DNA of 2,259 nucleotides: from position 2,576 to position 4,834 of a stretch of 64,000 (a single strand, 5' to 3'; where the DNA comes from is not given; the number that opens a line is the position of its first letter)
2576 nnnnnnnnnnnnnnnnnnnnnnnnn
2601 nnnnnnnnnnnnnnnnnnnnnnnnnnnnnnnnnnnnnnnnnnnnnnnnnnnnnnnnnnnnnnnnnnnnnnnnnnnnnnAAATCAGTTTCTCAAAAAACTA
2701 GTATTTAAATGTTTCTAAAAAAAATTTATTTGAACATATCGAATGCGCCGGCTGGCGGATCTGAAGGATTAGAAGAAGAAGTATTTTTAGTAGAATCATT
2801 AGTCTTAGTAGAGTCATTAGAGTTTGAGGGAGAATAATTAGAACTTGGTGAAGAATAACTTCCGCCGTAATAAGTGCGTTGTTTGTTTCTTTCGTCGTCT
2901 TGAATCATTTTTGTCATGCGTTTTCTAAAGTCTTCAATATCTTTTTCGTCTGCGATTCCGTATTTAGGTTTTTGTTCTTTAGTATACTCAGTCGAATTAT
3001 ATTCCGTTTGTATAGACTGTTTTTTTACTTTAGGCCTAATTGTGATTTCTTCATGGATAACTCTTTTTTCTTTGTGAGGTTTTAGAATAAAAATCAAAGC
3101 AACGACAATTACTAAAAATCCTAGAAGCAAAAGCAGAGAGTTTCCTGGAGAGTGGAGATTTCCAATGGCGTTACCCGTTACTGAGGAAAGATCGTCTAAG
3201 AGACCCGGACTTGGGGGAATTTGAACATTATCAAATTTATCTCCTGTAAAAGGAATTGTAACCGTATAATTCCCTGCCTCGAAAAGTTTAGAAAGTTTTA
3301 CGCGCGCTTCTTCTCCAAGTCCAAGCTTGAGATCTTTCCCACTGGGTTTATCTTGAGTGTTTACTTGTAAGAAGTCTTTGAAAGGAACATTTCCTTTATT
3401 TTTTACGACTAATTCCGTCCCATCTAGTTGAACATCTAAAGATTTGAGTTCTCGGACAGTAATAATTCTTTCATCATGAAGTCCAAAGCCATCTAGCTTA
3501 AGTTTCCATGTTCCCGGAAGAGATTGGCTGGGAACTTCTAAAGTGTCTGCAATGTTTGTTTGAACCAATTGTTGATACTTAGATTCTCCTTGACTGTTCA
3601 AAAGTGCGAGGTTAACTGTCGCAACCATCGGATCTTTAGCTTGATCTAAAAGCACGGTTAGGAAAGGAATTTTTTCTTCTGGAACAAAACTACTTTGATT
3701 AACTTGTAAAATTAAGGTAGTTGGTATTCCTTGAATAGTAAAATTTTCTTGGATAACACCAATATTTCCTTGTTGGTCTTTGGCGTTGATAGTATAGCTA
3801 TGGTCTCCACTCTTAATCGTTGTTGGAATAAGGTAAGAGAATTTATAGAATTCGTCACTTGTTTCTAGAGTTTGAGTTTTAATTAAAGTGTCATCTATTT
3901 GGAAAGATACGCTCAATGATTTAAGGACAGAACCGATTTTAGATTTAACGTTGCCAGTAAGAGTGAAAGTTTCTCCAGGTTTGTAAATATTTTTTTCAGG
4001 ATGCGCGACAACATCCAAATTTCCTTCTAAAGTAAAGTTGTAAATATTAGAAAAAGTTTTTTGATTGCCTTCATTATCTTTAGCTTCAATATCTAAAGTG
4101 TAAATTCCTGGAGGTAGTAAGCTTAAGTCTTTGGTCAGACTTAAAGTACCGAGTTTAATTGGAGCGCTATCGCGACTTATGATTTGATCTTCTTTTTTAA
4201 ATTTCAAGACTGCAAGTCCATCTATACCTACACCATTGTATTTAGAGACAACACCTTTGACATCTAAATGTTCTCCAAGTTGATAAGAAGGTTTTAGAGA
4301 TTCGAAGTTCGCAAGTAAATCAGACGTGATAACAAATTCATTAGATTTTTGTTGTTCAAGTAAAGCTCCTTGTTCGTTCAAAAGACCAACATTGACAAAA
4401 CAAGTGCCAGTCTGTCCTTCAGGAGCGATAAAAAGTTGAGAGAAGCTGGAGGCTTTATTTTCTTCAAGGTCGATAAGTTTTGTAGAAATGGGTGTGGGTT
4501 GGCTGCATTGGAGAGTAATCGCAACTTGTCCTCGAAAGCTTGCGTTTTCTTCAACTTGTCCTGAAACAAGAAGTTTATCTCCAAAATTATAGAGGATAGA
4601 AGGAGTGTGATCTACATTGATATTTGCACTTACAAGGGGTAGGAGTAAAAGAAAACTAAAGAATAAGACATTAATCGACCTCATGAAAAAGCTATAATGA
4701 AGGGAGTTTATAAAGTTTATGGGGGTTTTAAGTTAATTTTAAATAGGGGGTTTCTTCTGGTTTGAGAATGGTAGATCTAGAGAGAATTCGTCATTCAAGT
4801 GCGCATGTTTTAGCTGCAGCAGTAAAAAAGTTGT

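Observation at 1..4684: Three secreted/surface protein genes immediately upstream of aglB, including an S-layer glycoprotein candidate with an unusual Ser/Asn-rich tail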

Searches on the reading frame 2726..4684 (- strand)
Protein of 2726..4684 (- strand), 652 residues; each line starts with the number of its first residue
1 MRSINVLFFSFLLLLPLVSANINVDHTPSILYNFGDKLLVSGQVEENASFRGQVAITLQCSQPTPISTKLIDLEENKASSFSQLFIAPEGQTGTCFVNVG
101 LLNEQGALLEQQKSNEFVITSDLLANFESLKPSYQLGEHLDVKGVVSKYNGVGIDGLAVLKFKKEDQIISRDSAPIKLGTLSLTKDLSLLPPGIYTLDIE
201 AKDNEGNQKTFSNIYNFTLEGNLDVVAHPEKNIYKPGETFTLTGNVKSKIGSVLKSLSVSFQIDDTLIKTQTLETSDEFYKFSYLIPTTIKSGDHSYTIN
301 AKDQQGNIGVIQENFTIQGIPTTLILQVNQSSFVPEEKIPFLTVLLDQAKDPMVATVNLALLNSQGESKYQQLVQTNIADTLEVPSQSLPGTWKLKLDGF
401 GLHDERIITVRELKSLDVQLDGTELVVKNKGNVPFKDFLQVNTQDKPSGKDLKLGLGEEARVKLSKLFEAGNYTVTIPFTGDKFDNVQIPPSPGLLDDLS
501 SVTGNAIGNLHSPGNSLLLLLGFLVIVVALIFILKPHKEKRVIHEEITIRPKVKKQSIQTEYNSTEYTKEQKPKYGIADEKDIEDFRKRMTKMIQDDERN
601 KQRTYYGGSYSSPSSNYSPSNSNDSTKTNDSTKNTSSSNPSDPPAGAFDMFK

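Call 7: search_protein_families(library=pfam, proteins=[window:2726-4684:-], max_evalue=0.1)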
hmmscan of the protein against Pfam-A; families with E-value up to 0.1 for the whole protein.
window:2726-4684:- (652 aa): 8 families
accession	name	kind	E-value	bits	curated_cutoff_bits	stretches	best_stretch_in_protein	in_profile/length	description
PF01835.25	MG2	-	3.8e-09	37.2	32.8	1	230-313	7-92/96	MG2 domain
PF19077.6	Big_13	-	0.00013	22.8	27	0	262-310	46-92/102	Bacterial Ig-like domain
PF13750.12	Big_3_3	-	0.00037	20.6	27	1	186-318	8-147/157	Bacterial Ig-like domain (group 3)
PF07495.19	Y_Y_Y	-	0.003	17.9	26.6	1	189-213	34-58/65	Y_Y_Y domain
PF16640.11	Big_3_5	-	0.0039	18.2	35.5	0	234-298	8-66/88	Bacterial Ig-like domain (group 3)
PF15418.12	DUF4625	-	0.02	15.6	27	0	280-317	93-130/131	Domain of unknown function (DUF4625)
PF23861.1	Ribophorin_II_2nd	-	0.032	14.8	23.4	0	252-317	36-103/105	Ribophorin II second domain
PF18981.6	InlK_D3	-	0.07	13.6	25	0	187-210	44-67/75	Internalin K domain (D3/D4)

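Call 8: search_protein_families(library=ncbifam, proteins=[window:2726-4684:-], max_evalue=0.1)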
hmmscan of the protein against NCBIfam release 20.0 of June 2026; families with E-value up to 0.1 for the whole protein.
window:2726-4684:- (652 aa): 1 family
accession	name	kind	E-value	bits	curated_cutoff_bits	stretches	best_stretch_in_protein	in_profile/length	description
NF033510.3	Ca_tandemer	repeat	0.01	16.2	50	0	278-308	61-95/96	Ca2+-stabilized repeat-containing adhesin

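Call 13: find_homologous_proteins(query=window:2726-4684:-, max_evalue=0.001)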
Query window:2726-4684:- (652 aa): 5 proteins with E <= 0.001 among 8000 candidates.
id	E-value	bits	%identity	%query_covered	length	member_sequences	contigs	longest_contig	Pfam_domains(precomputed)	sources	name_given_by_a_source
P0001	0.0e+0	1432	100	100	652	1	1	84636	PF01835.26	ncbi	-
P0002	5.1e-214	730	52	100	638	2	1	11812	PF01835.26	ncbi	-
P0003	2.1e-105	371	33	90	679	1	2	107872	PF01835.26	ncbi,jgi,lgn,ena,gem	-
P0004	2.8e-35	140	30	41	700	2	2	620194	-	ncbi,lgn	ncbi:MAG: adenylate/guanylate cyclase domain-containing protein [Candidatus Pacearchaeota archaeon]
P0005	7.1e-23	99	27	45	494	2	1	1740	-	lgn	-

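Call 17: find_encoding_contigs(protein=P0001, flank=10000, max_places=3)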
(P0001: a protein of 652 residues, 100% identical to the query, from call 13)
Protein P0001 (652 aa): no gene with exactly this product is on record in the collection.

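Call 18: find_encoding_contigs(protein=P0002, flank=10000, max_places=3)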
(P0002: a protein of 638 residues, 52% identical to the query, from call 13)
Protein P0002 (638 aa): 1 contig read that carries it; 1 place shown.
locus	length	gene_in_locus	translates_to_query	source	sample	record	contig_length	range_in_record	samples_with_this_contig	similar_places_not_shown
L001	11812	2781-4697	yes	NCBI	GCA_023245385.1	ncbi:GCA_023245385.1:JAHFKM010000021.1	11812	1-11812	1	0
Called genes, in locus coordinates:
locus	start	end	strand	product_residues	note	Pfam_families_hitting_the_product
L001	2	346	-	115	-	?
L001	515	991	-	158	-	-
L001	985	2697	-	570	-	PF07973:tRNA_SAD, PF00587:tRNA-synt_2b, PF03129:HGTP_anticodon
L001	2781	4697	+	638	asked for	PF01835:MG2 (faint)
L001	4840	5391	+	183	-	PF22600:MTPAP-like_central (weak), PF18765:Polbeta, PF01909:NTP_transf_2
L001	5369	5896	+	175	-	PF05168:HEPN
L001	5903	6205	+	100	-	PF04010:DUF357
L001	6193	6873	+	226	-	PF00696:AA_kinase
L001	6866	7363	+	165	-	PF13238:AAA_18, PF13671:AAA_33 (weak), PF13207:AAA_17 (weak)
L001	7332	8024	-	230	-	PF01255:Prenyltransf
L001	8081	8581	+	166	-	PF01876:RNase_P_p30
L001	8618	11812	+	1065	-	?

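Call 19: find_encoding_contigs(protein=P0003, flank=10000, max_places=3)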
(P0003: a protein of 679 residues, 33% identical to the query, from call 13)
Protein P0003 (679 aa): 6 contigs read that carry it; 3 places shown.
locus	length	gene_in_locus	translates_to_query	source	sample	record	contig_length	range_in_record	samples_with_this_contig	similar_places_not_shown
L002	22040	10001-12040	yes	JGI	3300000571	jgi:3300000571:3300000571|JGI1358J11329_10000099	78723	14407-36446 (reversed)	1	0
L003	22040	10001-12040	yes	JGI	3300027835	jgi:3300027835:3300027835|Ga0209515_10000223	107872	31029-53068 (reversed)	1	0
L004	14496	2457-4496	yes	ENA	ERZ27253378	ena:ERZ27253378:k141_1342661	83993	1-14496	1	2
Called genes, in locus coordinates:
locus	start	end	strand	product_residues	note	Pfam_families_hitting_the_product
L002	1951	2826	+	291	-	PF00535:Glycos_transf_2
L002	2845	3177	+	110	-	-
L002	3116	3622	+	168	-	PF05050:Methyltransf_21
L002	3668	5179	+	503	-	PF02310:B12-binding, PF04055:Radical_SAM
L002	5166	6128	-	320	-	PF00106:adh_short, PF01073:3Beta_HSD, PF01370:Epimerase, PF02719:Polysacc_synt_2, PF04321:RmlD_sub_bind, PF07993:NAD_binding_4, PF08659:KR (weak), PF16363:GDP_Man_Dehyd, +1 more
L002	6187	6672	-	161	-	-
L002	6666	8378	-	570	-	PF07973:tRNA_SAD, PF00587:tRNA-synt_2b, PF03129:HGTP_anticodon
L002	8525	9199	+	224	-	-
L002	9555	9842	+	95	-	-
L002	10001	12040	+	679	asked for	PF01835:MG2 (faint)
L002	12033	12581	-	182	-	PF06821:Ser_hydrolase, PF10230:LIDHydrolase (faint)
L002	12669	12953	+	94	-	PF04010:DUF357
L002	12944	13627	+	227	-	PF00696:AA_kinase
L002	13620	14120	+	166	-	PF13238:AAA_18, PF13671:AAA_33 (faint)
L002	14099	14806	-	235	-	PF01255:Prenyltransf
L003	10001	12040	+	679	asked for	PF01835:MG2 (faint)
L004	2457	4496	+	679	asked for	PF01835:MG2 (faint)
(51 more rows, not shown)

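Call 29: find_related_loci(query=A2, collection=genome_contigs, flank=10000)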
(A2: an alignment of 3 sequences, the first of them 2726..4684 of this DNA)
Query A2 (652 aa) in genome_contigs; peptide patterns used: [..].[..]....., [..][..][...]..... (x = any residue, [..] = any of these).
219 stretches matched a pattern; 4 encode a relative of the query (tblastn E <= 1e-3); 4 distinct loci.
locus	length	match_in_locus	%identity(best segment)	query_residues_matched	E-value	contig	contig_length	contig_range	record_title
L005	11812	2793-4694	52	1-652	0e+0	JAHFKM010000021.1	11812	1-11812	MAG: archaeon isolate nzgw41 NODE_8311_length_11813_cov_3.061581, whole genome shotgun sequence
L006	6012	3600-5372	50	19-616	0e+0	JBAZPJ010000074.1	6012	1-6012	MAG: Candidatus Nanoarchaeia archaeon isolate SO_2017_SWC_27 scaffold_11175_c1_LP-4_2017, whole genome shotgun sequence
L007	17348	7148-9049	46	1-652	0e+0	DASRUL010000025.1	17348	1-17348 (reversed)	MAG TPA_asm: Candidatus Nanoarchaeia archaeon isolate SMAG_U8021 k141_915764, whole genome shotgun sequence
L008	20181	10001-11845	33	11-606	4e-104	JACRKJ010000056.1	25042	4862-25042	MAG: Candidatus Woesearchaeota archaeon isolate NC_groundwater_1852_Pr3_B-0.1um_40_9 SR-2_scaffold_141_2816227, whole ge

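Call 30: search_protein_representatives(alignment_id=A1)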
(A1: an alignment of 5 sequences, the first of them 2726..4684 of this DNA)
Query: 5 sequences, 655 profile positions. Proteins with E-value up to 0.001 (for the whole library): 1861; up to 1e-10: 1259; up to 1e-30: 839. The best 150 are listed.
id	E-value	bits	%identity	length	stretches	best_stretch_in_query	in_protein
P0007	1.0e-215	734.6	-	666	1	1-655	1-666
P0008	3.3e-214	729.6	-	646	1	1-655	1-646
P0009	8.6e-191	652.2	-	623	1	1-614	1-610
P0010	1.5e-154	532.5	-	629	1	18-610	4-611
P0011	1.3e-150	519.4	-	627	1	1-611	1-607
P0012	3.6e-147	508.1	-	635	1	3-624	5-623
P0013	1.3e-143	496.3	-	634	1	4-614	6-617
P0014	1.1e-141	490.0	-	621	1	6-615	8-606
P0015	8.3e-141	487.1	-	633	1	5-608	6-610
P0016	5.2e-138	477.8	-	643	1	6-607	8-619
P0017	1.7e-135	469.5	-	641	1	4-608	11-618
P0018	1.3e-134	466.5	-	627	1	4-606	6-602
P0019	1.5e-132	459.8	-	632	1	1-611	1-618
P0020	2.3e-130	452.6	-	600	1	40-615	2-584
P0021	6.4e-130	451.1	-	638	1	5-611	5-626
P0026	3.0e-124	432.3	-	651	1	15-654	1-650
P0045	6.7e-99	348.6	-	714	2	266-654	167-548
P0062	5.0e-93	329.2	-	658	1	1-640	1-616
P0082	3.5e-87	309.9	-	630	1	6-654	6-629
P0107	3.3e-83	296.7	-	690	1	3-490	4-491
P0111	1.3e-82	294.8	-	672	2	260-545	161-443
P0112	1.3e-82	294.7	-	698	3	259-566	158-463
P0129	5.4e-79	282.8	-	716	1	1-490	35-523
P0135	1.8e-77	277.8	-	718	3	265-639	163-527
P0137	2.2e-77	277.5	-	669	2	262-563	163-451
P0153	6.3e-74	266.1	-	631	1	5-654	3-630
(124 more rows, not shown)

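Call 36: find_homologous_proteins(query=A3, max_evalue=1e-10)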
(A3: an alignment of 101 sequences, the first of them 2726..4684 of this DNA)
Query A3 (101 sequences) (652 aa, profile of the alignment): 6 proteins with E <= 1e-10 among 8000 candidates.
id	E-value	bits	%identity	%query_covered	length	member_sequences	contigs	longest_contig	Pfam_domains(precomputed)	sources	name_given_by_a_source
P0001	1.9e-180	620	100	100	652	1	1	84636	PF01835.26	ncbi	-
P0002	5.8e-175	602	52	100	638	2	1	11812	PF01835.26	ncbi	-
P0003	1.6e-171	590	33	90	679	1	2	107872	PF01835.26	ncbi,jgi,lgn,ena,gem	-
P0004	3.2e-90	322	30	41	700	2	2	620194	-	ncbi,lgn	ncbi:MAG: adenylate/guanylate cyclase domain-containing protein [Candidatus Pacearchaeota archaeon]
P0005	9.0e-90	320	27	45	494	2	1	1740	-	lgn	-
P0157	4.0e-13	67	26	21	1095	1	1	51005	PF00932.26,PF01835.26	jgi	jgi:hypothetical protein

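Call 46: predict_structure(alignment_id=A3)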
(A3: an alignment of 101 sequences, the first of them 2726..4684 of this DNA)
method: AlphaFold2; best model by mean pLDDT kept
length: 652 residues; sequences in the alignment: 101
mean_pLDDT: 86.5   pTM: 0.62
mean pLDDT of the five models: 86.5, 86.4, 85.9, 85.6, 85.4
residues with pLDDT >= 90: 471; 70-90: 50; 50-70: 49; < 50: 82
segments of 3 or more residues with pLDDT < 50: 500-511, 536-569, 607-618, 622-639
pLDDT, mean of each block of 10 residues (from residue 1): 75 76 96 98 96 98 97 97 96 97 96 98 98 97 98 98 98 98 97 98 98 98 98 98 98 97 98 98 98 98 98 98 98 98 98 98 97 98 96 98 98 97 97 97 94 97 95 96 96 63 45 60 72 51 40 44 43 65 87 84 58 46 46 47 52 50
secondary structure, 60 per line:
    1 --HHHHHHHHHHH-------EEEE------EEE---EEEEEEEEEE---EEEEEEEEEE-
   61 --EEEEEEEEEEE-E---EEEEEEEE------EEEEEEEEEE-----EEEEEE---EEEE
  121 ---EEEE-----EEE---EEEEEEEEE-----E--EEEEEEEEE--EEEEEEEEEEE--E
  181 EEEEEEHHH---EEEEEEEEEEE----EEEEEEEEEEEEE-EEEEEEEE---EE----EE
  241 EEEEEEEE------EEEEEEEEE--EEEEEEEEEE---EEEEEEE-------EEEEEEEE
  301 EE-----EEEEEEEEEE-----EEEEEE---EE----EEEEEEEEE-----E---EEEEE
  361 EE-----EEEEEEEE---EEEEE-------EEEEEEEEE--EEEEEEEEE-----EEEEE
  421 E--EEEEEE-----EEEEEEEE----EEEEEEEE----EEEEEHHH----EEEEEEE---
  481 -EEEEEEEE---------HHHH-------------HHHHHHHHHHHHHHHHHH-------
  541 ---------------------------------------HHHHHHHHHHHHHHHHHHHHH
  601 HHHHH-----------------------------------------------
elements in order: H3-13 E21-24 E31-33 E37-46 E50-59 E63-73 E79-86 E93-102 E108-113 E117-120 E124-127 E133-135 E139-147 E156-164 E167-177 E180-186 E193-203 E208-220 E222-229 E239-248 E255-263 E266-275 E279-285 E293-302 E308-317 E323-328 E338-346 E356-362 E368-375 E379-383 E391-399 E402-410 E416-421 E424-429 E435-442 E447-454 E459-463 E471-477 E482-489 H499-502 H516-533 H580-605
